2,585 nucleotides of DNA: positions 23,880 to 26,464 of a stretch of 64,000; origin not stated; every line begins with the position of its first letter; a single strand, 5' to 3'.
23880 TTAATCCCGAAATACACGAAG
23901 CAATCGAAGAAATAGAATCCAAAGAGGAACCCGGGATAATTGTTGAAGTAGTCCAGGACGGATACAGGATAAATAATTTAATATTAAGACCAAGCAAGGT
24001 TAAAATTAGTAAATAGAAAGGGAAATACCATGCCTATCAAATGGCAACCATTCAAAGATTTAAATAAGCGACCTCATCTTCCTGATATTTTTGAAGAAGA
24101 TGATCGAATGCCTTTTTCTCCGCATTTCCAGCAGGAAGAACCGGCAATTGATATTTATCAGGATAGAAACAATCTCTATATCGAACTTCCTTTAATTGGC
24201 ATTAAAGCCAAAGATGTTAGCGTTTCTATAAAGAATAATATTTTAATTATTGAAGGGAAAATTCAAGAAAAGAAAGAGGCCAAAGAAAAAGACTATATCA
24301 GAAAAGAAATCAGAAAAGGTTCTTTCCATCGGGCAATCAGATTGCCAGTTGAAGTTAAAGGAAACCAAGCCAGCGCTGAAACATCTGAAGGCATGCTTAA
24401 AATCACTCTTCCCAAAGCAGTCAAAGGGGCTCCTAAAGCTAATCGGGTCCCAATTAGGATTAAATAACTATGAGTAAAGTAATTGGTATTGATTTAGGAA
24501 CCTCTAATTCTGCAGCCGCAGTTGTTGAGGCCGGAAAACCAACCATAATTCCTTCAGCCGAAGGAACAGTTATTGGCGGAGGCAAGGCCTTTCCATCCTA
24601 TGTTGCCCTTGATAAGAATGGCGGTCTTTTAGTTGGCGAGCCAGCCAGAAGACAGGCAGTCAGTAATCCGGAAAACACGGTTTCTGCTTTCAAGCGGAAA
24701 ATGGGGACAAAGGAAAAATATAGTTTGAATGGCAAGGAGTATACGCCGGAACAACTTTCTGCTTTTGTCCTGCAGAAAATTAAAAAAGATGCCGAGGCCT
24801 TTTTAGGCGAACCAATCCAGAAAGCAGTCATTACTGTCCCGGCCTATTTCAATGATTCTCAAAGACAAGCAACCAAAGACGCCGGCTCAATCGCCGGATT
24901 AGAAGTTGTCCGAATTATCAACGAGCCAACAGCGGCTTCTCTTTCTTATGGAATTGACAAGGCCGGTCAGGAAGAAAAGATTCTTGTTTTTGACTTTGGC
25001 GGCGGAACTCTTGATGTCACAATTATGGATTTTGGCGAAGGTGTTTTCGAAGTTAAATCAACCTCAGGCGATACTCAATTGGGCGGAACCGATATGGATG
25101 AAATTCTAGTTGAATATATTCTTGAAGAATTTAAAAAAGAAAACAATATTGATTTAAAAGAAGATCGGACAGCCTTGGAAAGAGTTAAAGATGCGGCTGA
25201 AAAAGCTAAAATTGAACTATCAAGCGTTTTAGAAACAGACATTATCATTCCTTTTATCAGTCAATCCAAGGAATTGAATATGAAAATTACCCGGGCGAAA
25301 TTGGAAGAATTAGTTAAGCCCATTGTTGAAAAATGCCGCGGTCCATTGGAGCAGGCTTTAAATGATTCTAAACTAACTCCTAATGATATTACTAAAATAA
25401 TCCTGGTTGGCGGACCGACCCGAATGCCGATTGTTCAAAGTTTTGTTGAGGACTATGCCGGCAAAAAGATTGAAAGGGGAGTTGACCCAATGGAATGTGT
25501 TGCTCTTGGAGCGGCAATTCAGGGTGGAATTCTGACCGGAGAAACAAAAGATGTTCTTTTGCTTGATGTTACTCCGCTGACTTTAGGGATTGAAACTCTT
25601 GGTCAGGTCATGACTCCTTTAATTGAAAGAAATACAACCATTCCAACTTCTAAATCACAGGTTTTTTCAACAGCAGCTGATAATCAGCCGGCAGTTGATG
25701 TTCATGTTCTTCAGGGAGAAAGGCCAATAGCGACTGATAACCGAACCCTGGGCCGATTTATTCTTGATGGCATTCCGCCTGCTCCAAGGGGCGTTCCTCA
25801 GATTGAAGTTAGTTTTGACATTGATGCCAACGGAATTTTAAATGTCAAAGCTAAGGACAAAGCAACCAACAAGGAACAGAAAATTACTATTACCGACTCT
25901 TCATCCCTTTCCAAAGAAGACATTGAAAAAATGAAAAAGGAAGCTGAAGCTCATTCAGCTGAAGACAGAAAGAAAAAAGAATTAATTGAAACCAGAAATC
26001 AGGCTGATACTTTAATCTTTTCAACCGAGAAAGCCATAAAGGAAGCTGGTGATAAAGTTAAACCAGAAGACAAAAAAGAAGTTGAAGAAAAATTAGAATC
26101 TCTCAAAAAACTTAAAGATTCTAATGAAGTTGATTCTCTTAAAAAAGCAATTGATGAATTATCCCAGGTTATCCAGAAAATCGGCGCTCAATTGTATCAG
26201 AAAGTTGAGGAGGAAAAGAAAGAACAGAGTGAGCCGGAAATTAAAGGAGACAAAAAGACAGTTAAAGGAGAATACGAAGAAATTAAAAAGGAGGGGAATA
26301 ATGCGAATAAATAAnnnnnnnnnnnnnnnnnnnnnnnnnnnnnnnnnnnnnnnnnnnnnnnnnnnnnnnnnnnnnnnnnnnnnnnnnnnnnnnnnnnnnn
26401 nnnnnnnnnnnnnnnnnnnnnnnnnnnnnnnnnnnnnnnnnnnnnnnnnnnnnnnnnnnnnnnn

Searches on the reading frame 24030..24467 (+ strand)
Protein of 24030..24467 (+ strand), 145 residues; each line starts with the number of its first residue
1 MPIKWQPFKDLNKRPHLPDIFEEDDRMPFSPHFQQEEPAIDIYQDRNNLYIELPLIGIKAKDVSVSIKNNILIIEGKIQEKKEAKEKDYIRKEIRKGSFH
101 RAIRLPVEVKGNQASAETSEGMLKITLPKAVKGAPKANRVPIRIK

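Call 81: search_protein_families(library=pfam, proteins=[window:24030-24467:+], max_evalue=0.01)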
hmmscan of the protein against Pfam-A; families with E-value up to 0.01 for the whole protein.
window:24030-24467:+ (145 aa): 4 families
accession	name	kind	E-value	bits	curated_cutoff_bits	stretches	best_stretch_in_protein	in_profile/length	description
PF00011.27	HSP20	-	6.2e-19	68.4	20.8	1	41-142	1-101/102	Hsp20/alpha crystallin family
PF17886.7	ArsA_HSP20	-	5.6e-06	26.3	22.5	1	48-126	5-62/63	HSP20-like domain found in ArsA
PF04969.22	CS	-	4e-05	25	21.3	1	41-129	4-78/78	CS domain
PF21413.3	SHQ1-like_CS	-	0.0029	18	27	0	38-74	2-38/93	SHQ1-like, CS domain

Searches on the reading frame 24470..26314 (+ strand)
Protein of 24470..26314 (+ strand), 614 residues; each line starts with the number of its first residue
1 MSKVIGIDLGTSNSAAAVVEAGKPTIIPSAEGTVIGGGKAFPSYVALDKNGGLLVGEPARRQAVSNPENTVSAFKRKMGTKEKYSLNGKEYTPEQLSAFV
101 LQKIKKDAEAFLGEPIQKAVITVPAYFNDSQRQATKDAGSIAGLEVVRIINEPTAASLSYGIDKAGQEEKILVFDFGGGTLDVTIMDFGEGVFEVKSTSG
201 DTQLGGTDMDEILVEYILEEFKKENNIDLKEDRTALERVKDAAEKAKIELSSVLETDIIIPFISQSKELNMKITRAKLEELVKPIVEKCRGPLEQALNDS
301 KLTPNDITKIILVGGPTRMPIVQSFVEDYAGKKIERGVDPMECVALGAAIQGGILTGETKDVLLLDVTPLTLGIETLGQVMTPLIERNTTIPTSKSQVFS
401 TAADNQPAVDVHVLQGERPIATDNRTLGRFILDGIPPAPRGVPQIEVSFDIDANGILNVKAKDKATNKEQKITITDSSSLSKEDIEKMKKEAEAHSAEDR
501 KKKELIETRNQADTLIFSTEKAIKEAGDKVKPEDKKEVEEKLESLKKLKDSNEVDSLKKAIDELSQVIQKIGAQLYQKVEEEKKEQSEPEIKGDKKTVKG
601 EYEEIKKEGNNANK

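Call 81: search_protein_families(library=pfam, proteins=[window:24470-26314:+], max_evalue=0.01)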
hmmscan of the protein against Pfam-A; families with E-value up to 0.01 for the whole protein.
window:24470-26314:+ (614 aa): 4 families
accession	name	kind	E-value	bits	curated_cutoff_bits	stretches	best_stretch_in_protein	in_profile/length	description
PF00012.26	HSP70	-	6.2e-225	748.4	20.6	2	85-577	102-599/599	Hsp70 protein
PF06723.19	MreB_Mbl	-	5.7e-20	71.9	27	1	3-349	2-316/327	MreB/Mbl protein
PF02782.22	FGGY_C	-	0.0022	18.3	27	1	300-353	145-195/198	FGGY family of carbohydrate kinases, C-terminal domain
PF21523.3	ParM_N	-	0.0071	16.9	27.4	0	204-318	12-125/159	Plasmid segregation protein ParM, C-terminal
